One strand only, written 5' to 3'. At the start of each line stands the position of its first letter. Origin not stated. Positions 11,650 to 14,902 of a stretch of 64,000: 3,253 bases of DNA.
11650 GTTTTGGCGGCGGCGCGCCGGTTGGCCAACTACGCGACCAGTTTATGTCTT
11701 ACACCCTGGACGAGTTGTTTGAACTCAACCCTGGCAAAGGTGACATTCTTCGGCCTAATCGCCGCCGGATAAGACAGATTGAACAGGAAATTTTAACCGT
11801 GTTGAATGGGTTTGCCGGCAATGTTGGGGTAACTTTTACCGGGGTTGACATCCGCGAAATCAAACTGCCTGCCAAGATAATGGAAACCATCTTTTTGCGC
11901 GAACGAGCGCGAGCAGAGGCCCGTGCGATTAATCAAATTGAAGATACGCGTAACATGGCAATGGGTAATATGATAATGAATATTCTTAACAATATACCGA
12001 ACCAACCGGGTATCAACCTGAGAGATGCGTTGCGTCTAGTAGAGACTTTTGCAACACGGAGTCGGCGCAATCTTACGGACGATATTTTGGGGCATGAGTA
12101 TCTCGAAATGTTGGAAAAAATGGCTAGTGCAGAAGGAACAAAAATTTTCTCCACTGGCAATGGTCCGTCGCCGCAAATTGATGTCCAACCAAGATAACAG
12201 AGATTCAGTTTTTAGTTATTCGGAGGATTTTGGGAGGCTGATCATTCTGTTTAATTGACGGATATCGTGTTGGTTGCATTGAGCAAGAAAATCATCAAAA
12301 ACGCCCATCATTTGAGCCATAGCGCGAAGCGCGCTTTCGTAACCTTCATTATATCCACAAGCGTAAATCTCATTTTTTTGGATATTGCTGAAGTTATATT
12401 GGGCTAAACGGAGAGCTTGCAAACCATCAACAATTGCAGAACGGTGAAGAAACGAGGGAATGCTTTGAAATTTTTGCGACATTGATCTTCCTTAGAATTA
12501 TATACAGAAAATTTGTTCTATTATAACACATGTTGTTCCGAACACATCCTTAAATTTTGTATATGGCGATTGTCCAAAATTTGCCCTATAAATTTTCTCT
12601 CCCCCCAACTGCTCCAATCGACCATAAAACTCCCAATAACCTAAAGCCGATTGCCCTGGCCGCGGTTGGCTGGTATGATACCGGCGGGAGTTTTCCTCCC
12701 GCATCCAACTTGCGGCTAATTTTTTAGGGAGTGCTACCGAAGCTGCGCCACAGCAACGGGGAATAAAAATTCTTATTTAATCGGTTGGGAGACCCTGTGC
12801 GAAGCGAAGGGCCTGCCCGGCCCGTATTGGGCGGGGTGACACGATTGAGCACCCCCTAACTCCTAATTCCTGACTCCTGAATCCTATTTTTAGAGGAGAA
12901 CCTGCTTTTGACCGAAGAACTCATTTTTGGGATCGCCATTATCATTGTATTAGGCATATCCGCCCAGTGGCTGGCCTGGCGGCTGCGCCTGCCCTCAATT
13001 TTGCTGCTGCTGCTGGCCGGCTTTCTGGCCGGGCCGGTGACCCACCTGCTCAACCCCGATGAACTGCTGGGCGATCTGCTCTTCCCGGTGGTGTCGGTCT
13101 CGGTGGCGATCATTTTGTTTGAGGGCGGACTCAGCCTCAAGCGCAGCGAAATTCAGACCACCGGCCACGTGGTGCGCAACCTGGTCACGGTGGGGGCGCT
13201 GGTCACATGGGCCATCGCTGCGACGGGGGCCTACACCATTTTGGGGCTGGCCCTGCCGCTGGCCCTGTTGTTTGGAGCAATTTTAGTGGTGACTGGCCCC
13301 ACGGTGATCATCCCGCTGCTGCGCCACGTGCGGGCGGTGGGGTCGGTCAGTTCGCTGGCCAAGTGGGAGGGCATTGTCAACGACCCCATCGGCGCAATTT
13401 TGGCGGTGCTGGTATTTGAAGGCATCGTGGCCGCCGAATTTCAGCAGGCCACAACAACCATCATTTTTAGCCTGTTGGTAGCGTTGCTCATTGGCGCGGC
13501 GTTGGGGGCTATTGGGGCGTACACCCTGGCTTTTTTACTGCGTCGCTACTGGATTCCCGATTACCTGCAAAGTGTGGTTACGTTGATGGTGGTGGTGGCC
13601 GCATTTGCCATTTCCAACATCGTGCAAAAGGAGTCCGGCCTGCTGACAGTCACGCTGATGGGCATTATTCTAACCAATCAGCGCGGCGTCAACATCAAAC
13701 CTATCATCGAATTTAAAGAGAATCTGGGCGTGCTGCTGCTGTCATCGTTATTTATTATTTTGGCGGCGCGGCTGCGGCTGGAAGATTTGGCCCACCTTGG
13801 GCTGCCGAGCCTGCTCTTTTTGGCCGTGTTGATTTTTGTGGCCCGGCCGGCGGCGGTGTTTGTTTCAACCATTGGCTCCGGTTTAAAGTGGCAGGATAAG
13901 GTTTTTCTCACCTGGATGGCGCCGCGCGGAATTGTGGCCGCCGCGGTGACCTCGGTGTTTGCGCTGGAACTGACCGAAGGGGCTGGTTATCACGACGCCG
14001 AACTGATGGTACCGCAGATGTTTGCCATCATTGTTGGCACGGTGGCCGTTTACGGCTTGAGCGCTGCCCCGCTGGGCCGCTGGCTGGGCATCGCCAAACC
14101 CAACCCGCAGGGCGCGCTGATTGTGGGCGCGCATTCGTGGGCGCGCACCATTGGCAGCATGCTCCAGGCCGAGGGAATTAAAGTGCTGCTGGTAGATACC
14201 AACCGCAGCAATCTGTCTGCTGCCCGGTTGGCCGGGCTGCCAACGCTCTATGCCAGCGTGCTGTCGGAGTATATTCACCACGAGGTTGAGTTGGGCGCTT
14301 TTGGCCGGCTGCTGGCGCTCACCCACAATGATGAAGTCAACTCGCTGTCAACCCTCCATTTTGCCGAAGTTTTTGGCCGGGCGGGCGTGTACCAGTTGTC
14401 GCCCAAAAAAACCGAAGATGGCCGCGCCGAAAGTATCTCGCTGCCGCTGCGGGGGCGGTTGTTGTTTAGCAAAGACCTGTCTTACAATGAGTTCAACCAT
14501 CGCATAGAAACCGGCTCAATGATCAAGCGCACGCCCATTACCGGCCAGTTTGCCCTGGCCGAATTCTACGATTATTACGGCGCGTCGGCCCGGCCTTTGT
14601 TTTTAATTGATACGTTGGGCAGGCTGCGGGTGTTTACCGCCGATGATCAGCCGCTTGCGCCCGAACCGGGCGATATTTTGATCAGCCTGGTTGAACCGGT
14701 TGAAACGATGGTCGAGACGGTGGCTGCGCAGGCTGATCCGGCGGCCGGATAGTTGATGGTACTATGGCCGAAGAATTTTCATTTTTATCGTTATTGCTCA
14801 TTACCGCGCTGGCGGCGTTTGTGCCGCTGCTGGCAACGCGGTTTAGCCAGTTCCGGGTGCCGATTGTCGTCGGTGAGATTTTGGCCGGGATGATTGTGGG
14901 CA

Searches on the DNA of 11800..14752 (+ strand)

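Call 3: search_rna_families(source=window, start=11800, end=13600, threshold=evalue, max_evalue=10, show_alignments=3)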
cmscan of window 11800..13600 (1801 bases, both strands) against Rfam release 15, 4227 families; matches with E-value up to 10: 6.
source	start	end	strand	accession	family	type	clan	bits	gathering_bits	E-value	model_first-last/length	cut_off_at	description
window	13123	13220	-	RF02208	WT1-AS_6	Gene; lncRNA;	-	23.2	80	9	1-121/121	no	WT1 antisense RNA conserved region 6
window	12433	12519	+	RF01622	ceN22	Gene; snRNA; snoRNA; CD-box;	-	17.7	45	3.3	1-76/76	no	Nematode snoRNA ceN22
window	13327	13398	+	RF03577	mir-9193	Gene; miRNA;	-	17.7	55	7.2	1-74/74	no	mir-9193 microRNA precursor family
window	13301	13351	-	RF01668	P10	Gene; sRNA;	-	16.1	37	1.2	1-72/72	no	Pseudomonas sRNA P10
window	12439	12518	+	RF01194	sn2903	Gene; snRNA; snoRNA; CD-box;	CL00066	15.3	50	5.3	1-91/91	no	Small nucleolar RNA sn2903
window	12666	12731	+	RF03104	RAGATH-36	Gene; sRNA;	-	14.3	70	6.5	1-128/128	no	RAGATH-36 RNA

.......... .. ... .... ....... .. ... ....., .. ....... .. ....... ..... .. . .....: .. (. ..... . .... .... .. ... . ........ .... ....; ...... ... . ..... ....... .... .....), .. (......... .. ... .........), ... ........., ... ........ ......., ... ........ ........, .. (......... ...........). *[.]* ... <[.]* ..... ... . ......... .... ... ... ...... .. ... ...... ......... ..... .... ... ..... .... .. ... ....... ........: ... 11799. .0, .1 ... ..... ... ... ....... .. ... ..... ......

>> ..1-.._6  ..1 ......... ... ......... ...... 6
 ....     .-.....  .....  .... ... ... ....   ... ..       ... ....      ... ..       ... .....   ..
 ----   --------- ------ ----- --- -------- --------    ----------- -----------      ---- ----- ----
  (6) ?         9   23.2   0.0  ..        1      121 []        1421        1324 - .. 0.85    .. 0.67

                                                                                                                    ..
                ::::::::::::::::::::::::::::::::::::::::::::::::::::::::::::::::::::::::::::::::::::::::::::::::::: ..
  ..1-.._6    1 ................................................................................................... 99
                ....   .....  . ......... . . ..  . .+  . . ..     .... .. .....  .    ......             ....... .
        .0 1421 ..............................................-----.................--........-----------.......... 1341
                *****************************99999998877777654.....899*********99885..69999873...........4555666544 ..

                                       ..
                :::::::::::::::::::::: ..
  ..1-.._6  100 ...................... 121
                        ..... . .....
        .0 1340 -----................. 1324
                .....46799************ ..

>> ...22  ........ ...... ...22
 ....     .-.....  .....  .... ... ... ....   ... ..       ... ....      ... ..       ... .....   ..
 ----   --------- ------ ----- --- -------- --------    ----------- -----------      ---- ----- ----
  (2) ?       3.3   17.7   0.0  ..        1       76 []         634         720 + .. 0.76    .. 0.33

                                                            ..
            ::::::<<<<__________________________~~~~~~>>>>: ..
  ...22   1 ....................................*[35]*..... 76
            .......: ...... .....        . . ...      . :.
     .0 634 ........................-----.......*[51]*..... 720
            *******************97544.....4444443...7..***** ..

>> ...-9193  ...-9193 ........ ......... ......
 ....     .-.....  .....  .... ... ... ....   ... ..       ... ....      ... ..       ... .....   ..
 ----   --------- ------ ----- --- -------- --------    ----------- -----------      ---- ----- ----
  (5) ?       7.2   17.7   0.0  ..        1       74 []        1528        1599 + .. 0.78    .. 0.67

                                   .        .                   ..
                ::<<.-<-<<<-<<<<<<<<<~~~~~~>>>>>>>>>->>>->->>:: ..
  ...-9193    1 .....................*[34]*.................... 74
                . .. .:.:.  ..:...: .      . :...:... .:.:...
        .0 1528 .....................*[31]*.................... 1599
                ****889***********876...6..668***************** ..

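Call 54: search_rna_families(sources=[L001, L002, L003, L004, L005, L006, L007, L008, L009, L010, L084, L085, L086, L087, L088, L165, L167], threshold=gathering)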
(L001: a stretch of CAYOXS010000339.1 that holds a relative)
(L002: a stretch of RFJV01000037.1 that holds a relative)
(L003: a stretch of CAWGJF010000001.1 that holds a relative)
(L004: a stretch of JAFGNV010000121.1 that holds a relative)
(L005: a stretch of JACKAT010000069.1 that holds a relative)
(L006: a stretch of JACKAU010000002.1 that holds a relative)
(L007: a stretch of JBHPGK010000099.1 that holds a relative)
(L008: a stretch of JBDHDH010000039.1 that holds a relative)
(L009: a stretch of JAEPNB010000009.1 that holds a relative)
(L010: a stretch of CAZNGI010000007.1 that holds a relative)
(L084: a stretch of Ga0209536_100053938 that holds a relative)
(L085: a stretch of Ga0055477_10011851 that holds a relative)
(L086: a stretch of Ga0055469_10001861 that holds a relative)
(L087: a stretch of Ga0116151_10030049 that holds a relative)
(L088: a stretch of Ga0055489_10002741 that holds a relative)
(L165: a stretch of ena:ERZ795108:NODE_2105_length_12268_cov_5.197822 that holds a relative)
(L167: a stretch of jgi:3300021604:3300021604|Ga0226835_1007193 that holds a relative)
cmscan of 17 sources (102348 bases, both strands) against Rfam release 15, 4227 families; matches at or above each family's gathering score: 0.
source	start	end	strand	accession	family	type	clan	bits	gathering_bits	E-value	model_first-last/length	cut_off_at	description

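Call 64: build_rna_model(alignment_id=A8, structure=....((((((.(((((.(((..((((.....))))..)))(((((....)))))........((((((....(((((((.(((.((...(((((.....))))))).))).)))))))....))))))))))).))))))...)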
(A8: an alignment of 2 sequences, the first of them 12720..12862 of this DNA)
Model R1 built from alignment A8 (2 sequences, 143 columns); structure: as given.
model positions 143; base pairs 46; branch points 2; effective number of sequences 0.62; information 0.591 bits per position. Calibrated on 0.2 Mb of random sequence (short: E-values are rough).
structure used (alignment columns):
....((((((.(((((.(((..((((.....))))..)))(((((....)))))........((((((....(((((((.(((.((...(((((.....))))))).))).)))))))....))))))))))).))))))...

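Call 65: search_with_rna_model(model_id=R1, sources=[window, L001, L002, L003, L004, L005, L006, L007, L008, L009, L010, L011, L012, L013, L014, L015, L016, L017, L018, L019, L020, L021, L022, L023, L024, L025, L026, L027, L028, L029, L030, L031, L032, L033, L034, L035, L036, L037, L038, L039, L040, L084, L085, L086, L087, L088, L089, L090, L091, L092, L093, L094, L095, L096, L097, L098, L099, L100, L164, L165, L166, L167, L168, L169, L171], max_evalue=10)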
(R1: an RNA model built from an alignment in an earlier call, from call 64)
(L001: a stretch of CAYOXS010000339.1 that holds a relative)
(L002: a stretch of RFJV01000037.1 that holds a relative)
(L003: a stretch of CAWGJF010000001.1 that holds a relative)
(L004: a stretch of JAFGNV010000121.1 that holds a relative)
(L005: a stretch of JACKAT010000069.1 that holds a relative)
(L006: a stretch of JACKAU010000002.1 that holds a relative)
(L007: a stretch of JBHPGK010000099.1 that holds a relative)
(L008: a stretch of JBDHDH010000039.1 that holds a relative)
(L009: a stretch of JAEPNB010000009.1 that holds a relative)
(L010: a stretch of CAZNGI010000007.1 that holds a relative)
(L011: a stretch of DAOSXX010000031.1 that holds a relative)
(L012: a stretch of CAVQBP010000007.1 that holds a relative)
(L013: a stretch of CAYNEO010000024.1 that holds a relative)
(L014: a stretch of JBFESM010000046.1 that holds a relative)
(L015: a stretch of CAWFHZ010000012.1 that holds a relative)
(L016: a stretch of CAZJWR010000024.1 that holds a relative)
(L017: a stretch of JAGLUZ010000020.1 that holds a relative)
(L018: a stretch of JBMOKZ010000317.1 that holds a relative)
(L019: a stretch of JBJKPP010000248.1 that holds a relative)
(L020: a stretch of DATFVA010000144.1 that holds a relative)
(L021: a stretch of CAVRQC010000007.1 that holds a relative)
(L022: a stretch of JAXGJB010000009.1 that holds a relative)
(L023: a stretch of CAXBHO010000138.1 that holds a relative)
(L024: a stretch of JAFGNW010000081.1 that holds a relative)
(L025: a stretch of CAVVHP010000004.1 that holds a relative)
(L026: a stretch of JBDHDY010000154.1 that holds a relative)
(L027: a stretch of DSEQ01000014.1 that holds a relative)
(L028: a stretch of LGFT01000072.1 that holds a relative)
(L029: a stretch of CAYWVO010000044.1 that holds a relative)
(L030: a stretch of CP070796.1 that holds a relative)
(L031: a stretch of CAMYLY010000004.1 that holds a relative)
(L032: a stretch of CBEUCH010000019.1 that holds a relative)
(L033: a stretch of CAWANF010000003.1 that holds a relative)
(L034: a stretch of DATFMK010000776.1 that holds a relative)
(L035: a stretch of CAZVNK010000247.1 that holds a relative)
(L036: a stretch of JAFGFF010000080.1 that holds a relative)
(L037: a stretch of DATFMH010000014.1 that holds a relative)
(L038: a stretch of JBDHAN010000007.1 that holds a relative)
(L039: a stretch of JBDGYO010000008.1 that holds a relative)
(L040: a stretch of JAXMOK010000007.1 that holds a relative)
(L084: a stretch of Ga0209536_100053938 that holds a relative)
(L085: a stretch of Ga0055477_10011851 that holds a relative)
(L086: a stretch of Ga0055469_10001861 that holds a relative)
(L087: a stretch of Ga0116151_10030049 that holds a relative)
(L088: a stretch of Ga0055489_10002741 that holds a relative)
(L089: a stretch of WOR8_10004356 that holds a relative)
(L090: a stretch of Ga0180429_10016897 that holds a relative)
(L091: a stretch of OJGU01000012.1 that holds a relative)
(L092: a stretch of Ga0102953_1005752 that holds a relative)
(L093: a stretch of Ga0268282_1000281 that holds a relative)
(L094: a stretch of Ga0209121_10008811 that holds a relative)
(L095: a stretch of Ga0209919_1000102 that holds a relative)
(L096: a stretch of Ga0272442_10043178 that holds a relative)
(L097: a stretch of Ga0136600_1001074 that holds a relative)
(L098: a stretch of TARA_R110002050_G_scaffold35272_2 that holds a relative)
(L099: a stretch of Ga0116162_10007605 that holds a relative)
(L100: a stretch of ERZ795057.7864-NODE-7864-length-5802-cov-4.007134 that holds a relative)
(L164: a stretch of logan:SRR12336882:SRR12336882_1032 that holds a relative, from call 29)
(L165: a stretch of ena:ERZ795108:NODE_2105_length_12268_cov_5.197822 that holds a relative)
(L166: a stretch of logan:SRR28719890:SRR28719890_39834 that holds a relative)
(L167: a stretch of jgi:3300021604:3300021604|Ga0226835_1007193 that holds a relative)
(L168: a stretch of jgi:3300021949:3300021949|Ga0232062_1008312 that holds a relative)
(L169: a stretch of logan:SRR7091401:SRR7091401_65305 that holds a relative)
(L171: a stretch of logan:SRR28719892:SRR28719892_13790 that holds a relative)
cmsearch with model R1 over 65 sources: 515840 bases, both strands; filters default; matches with E-value up to 10: 2.
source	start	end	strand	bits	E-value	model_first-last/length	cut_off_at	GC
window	12720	12862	+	179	8.4e-45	1-143/143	no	0.55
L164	21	163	-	178.6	1.1e-44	1-143/143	no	0.56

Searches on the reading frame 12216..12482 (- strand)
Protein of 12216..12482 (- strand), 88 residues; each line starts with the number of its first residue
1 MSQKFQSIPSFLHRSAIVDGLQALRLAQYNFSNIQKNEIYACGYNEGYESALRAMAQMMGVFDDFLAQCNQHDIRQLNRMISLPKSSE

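Call 7: search_protein_families(library=pfam, proteins=[window:12216-12482:-], max_evalue=0.01)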
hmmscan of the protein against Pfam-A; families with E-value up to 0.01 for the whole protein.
window:12216-12482:- (88 aa): 0 families

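Call 29: find_encoding_contigs(protein=window:12216-12482:-, flank=3000, max_places=10)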
Protein window:12216-12482:- (88 aa): 1 contig read that carries it; 1 place shown.
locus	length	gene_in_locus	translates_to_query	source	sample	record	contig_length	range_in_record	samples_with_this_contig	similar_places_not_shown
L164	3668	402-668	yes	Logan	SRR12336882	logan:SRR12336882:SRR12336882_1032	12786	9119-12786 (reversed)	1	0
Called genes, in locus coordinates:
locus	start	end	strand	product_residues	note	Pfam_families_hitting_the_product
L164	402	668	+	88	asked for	-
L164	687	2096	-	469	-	PF01145:Band_7 (weak)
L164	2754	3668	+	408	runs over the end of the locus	PF12704:MacB_PCD, PF02687:FtsX (weak)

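Call 32: find_homologous_proteins(query=window:12216-12482:-, max_evalue=0.001)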
Query window:12216-12482:- (88 aa): 1 proteins with E <= 0.001 among 4 candidates.
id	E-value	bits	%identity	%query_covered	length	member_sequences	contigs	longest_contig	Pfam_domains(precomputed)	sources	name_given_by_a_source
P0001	2.4e-51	188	100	100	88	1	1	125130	-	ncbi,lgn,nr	ncbi:MAG: hypothetical protein FOGNACKC_05824 [Anaerolineae bacterium]|nr:hypothetical protein [Anae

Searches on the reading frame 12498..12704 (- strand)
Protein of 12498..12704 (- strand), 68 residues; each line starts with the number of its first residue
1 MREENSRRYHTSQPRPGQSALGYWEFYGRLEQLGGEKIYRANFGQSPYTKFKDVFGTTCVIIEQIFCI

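Call 7: search_protein_families(library=pfam, proteins=[window:12498-12704:-], max_evalue=0.01)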
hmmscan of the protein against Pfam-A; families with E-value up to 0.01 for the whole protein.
window:12498-12704:- (68 aa): 0 families
